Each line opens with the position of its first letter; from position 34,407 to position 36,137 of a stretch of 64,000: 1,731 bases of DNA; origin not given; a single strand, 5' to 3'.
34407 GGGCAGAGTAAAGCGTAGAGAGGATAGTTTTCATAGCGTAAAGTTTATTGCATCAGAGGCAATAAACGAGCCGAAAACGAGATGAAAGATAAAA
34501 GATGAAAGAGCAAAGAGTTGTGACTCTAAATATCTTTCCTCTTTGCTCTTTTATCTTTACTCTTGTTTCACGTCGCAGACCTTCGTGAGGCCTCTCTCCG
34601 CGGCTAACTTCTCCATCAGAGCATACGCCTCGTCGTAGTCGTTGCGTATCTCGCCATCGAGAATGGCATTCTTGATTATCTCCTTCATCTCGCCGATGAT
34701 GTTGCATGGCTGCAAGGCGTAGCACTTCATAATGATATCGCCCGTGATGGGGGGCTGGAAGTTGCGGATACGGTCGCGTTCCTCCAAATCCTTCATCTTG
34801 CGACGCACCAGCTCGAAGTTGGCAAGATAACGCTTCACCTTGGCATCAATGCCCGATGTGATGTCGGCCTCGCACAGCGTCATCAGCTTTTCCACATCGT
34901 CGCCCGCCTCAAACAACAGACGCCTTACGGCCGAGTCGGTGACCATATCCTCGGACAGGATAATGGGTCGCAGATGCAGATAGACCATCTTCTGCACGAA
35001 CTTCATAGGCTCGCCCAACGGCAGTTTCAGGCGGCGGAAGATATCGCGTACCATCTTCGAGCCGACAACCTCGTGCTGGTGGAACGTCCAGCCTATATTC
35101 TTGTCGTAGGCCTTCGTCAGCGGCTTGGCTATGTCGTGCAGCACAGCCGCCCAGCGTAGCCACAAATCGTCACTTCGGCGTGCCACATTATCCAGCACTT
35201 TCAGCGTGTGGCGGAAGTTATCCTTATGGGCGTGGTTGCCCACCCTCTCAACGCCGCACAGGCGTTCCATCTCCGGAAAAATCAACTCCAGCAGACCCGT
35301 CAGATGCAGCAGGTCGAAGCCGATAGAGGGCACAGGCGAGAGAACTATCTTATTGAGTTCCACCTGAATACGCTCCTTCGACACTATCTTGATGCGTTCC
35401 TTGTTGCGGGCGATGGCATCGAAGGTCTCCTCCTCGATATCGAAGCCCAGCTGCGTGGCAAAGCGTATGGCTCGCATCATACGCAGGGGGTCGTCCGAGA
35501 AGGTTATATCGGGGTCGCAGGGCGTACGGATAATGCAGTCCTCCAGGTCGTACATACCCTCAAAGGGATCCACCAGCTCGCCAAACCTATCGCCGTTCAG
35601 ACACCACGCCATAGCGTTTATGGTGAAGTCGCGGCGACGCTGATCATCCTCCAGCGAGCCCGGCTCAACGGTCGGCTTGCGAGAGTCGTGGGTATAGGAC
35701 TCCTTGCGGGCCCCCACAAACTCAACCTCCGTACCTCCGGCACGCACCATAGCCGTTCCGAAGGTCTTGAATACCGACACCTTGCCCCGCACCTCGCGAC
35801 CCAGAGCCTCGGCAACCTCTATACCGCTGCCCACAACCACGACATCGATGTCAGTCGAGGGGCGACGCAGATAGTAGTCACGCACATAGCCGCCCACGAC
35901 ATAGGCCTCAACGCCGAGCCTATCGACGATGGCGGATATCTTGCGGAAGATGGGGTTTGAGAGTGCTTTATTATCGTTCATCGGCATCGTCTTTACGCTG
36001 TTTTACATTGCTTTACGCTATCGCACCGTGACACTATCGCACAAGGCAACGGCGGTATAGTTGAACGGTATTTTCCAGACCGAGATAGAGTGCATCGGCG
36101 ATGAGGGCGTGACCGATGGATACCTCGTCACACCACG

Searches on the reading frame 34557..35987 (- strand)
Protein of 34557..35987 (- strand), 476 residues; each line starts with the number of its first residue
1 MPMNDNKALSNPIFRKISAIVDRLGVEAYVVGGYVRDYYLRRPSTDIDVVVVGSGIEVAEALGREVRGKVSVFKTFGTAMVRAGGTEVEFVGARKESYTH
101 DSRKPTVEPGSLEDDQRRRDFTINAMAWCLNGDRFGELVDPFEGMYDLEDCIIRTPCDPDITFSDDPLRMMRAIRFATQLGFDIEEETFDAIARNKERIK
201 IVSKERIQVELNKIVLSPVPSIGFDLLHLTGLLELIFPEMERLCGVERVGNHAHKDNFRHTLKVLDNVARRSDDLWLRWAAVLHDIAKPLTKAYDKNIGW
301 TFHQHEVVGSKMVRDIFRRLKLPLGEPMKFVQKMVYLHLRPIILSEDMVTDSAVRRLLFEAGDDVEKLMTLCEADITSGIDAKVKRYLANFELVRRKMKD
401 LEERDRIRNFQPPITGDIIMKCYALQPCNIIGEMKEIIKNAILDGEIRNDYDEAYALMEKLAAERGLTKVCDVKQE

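Call 62: search_protein_families(library=pfam, proteins=[window:34557-35987:-], max_evalue=0.00001)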
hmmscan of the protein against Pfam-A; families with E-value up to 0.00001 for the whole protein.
window:34557-35987:- (476 aa): 3 families
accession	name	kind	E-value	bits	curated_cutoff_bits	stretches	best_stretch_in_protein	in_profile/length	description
PF01743.26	PolyA_pol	-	1.2e-26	94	23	1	28-154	1-126/126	Poly A polymerase head domain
PF12627.12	PolyA_pol_RNAbd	-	1.3e-20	73.4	22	1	181-242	1-62/64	Probable RNA and SrmB- binding site of polymerase A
PF01966.28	HD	-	2.9e-12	47.3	22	1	258-345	2-92/116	HD domain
